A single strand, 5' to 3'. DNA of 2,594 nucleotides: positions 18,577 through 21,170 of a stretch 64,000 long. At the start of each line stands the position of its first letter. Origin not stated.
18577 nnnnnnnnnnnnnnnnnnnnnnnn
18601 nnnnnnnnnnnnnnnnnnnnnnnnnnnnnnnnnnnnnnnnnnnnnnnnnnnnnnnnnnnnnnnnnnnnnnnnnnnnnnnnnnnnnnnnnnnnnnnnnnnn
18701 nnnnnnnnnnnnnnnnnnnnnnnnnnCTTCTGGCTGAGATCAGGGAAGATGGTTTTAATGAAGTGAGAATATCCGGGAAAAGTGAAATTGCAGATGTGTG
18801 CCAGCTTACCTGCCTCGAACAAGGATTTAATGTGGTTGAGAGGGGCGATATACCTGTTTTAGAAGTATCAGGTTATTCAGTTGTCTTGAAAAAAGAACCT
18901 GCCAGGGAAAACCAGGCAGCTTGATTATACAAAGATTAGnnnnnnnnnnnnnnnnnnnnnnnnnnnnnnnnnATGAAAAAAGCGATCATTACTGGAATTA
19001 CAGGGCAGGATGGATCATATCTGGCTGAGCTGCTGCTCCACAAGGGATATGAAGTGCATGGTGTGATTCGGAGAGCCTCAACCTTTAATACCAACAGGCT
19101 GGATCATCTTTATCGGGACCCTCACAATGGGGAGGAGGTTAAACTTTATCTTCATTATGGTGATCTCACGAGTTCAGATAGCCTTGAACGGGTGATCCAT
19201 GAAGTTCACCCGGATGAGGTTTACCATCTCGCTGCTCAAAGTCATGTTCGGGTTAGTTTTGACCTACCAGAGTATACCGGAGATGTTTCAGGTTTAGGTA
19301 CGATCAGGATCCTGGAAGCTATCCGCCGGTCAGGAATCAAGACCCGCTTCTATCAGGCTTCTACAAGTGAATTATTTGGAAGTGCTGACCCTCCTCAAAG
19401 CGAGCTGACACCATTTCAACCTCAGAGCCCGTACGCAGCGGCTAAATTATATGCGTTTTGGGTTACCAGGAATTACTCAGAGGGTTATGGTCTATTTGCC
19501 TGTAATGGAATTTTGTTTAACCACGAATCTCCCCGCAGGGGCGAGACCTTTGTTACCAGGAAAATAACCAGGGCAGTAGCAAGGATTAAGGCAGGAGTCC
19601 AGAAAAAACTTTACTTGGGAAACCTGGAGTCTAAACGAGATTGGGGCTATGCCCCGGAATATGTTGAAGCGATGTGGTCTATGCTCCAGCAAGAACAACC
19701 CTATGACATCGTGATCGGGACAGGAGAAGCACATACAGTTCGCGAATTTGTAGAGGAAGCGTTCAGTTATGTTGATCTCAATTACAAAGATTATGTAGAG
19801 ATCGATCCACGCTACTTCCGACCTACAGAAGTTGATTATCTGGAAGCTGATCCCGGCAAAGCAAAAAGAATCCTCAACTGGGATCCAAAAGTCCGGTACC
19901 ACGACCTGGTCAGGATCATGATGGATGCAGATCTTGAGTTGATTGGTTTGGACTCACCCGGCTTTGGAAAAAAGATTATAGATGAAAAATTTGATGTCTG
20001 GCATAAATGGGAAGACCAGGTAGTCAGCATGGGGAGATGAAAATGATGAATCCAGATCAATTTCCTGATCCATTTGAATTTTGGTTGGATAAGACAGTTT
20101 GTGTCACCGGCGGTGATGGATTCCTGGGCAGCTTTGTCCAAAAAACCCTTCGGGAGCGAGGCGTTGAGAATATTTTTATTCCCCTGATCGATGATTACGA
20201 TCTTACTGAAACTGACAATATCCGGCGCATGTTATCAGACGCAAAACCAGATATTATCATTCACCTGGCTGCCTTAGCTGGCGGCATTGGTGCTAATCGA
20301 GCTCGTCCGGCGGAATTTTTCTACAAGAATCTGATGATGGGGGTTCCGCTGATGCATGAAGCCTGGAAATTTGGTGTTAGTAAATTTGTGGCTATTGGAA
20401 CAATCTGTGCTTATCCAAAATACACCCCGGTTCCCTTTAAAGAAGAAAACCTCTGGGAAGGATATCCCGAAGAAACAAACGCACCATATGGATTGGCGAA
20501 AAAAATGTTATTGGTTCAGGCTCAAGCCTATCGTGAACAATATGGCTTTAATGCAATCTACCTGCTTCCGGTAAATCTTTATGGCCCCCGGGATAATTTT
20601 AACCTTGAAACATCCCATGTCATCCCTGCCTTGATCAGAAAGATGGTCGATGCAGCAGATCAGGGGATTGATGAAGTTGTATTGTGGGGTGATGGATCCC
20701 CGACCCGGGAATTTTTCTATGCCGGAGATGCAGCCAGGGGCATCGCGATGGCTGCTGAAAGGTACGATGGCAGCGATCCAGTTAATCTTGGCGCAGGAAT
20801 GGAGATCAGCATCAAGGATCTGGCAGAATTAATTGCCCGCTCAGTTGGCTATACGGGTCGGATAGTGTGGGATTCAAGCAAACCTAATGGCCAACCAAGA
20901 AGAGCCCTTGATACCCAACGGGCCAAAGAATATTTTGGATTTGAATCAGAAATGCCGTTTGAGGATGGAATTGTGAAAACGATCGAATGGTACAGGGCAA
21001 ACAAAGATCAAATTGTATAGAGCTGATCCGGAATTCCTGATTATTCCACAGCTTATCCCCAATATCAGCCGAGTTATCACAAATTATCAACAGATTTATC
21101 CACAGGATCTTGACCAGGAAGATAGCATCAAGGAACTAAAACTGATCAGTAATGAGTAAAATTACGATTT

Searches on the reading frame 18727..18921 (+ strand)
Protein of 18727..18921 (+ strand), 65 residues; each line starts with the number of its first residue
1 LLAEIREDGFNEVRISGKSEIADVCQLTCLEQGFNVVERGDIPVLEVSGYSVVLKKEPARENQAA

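Call 54: search_protein_families(library=pfam, proteins=[window:18727-18921:+], max_evalue=10)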
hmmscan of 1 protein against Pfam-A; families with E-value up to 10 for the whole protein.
seq(65 aa): 0 families
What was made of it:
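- Tried and rejected: C-terminal domain of the regulator: no Pfam hit even at E = 10 (call 54).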

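Call 64: predict_structure(alignment_id=A3)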
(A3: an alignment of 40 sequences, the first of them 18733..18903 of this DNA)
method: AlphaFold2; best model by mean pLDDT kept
length: 57 residues; sequences in the alignment: 40
mean_pLDDT: 84.3   pTM: 0.63
mean pLDDT of the five models: 84.3, 83.3, 82.3, 81.1, 81.0
residues with pLDDT >= 90: 16; 70-90: 36; 50-70: 4; < 50: 1
segments of 3 or more residues with pLDDT < 50: none
pLDDT, mean of each block of 10 residues (from residue 1): 76 88 90 88 88 72
secondary structure, 60 per line:
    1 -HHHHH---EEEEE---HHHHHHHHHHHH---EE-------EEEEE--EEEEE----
elements in order: H2-6 E10-14 H18-29 E42-46 E49-53

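Call 67: fold_search(model_id=the predicted structure, library=pdb)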
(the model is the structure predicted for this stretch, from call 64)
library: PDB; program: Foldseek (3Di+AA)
matches with E <= 10: 477; with E <= 0.001: 0
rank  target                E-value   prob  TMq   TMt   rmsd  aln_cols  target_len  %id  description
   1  5tse_B                3.8e-01  0.66  0.51  0.26   2.8        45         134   16  2.35 Angstrom Crystal Structure Minor Lipoprotein from Acinetobacter baumannii. (released 2016-11-09)
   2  5iva_B                5.3e-01  0.75  0.53  0.22   2.4        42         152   17  The LPS Transporter LptDE from Pseudomonas aeruginosa, core complex (released 2016-05-18)
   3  6fua_A                5.7e-01  0.41  0.50  0.11   3.6        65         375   17  ATP phosphoribosyltransferase (HisZG ATPPRT) from Psychrobacter arcticus in complex with PRPP and ADP (released 2018-10-24)
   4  8fx2_A                6.1e-01  0.08  0.25  0.11   7.5        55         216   22  Crystal structure of the Trypanosoma cruzi hypoxanthine-guanine-xanthine phosphoribosyltransferase (HGXPRT), isoform D (released 2023-07-19)
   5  8oy0_D                8.0e-01  0.47  0.52  0.10   4.2        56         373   14  ATP phosphoribosyltransferase (HisZG ATPPRT) from Acinetobacter baumanii (released 2023-11-29)
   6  1vdm_K                8.6e-01  0.13  0.35  0.17   7.5        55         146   13  Crystal structure of purine phosphoribosyltransferase from Pyrococcus horikoshii Ot3 (released 2005-05-24)
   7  6lqs_5G               9.8e-01  0.15  0.42  0.15   4.5        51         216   14  Cryo-EM structure of 90S small subunit preribosomes in transition states (State D) (released 2020-09-16)
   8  4oo0_A                1.1e+00  0.15  0.34  0.11   5.2        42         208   12  Crystal Structure of Maf-like protein BceJ2315_23540 from Burkholderia cenocepacia (released 2014-02-12)
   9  5hii                  1.2e+00  0.23  0.41  0.12   4.3        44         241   23  Crystal structure of glycine sarcosine N-methyltransferase (GSMT) from Methanohalophilus portucalensis (apo form) (released 2016-11-23)
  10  8oy0_B                1.2e+00  0.16  0.40  0.08   6.3        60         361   12  ATP phosphoribosyltransferase (HisZG ATPPRT) from Acinetobacter baumanii (released 2023-11-29)
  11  1vdm_C                1.2e+00  0.12  0.35  0.17   7.3        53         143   11  Crystal structure of purine phosphoribosyltransferase from Pyrococcus horikoshii Ot3 (released 2005-05-24)
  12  5wgb_A                1.3e+00  0.33  0.48  0.11   4.8        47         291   13  Crystal Structure of the Human mitochondrial Cysteine Desulfurase in complex with ISD11 and E. coli ACP1 protein at 2. (released 2017-07-26)
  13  8oy0_C                1.3e+00  0.16  0.40  0.08   6.3        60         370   12  ATP phosphoribosyltransferase (HisZG ATPPRT) from Acinetobacter baumanii (released 2023-11-29)
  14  8svz_B                1.4e+00  0.57  0.45  0.22   1.5        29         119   21  Structure of the Francisella response regulator KdpE receiver domain (released 2024-06-12)
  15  1kia_A                1.4e+00  0.30  0.45  0.11   3.9        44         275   20  Crystal structure of glycine N-methyltransferase complexed with S-adenosylmethionine and acetate (released 2003-06-10)
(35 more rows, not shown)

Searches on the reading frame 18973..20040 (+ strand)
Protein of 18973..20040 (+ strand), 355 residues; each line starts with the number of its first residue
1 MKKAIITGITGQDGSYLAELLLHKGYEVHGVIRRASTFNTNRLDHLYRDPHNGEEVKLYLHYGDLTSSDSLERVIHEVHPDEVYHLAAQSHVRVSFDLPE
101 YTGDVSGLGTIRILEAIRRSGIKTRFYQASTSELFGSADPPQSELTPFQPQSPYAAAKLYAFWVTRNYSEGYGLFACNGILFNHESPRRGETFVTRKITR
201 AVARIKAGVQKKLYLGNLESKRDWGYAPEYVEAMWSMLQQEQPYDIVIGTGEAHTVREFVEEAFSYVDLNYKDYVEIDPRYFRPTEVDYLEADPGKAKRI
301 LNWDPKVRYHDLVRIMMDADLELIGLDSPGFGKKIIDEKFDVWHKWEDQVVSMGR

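Call 8: search_protein_families(library=pfam, proteins=[window:18973-20040:+])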
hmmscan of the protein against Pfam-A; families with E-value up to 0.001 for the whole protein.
window:18973-20040:+ (355 aa): 5 families
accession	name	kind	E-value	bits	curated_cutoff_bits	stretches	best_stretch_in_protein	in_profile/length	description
PF16363.11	GDP_Man_Dehyd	-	6.5e-138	460.1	27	1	5-316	1-332/332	GDP-mannose 4,6 dehydratase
PF01370.27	Epimerase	-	9.9e-74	248.2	20.9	1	5-249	2-240/240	NAD dependent epimerase/dehydratase family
PF04321.23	RmlD_sub_bind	-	1.9e-07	30.9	27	1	4-160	3-131/287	RmlD substrate binding domain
PF02719.21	Polysacc_synt_2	-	2.7e-05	23.9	20.2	1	5-123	2-121/293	Polysaccharide biosynthesis protein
PF01073.25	3Beta_HSD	-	0.00022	20.8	22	1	6-139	2-127/280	3-beta hydroxysteroid dehydrogenase/isomerase family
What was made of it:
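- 18973..21020 (+): gmd (18973-20040) and an fcl-like epimerase/reductase (20007-21020), co-directional with the regulator and 48 nt after it. Pfam GDP_Man_Dehyd 460 bits and Epimerase (call 8).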

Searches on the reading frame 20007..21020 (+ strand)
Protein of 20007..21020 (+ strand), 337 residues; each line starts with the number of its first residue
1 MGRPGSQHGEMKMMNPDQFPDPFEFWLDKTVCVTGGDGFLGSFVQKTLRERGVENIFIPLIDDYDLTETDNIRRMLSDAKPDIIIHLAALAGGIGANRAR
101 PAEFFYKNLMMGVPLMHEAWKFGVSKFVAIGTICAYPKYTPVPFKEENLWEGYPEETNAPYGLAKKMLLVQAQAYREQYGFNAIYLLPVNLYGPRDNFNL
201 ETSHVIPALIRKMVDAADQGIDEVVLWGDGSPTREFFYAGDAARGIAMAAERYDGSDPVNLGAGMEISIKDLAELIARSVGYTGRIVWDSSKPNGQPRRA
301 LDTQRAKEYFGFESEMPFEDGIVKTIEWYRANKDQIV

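Call 8: search_protein_families(library=pfam, proteins=[window:20007-21020:+])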
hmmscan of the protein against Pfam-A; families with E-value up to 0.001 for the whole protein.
window:20007-21020:+ (337 aa): 4 families
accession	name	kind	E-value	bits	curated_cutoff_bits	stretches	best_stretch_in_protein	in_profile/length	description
PF01370.27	Epimerase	-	1.2e-53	182.5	20.9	1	31-262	1-240/240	NAD dependent epimerase/dehydratase family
PF16363.11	GDP_Man_Dehyd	-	2.9e-28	99.7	27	1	64-324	59-331/332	GDP-mannose 4,6 dehydratase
PF04321.23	RmlD_sub_bind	-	6.7e-07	29.1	27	1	31-90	3-61/287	RmlD substrate binding domain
PF02719.21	Polysacc_synt_2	-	5.6e-05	22.9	20.2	0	65-132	62-128/293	Polysaccharide biosynthesis protein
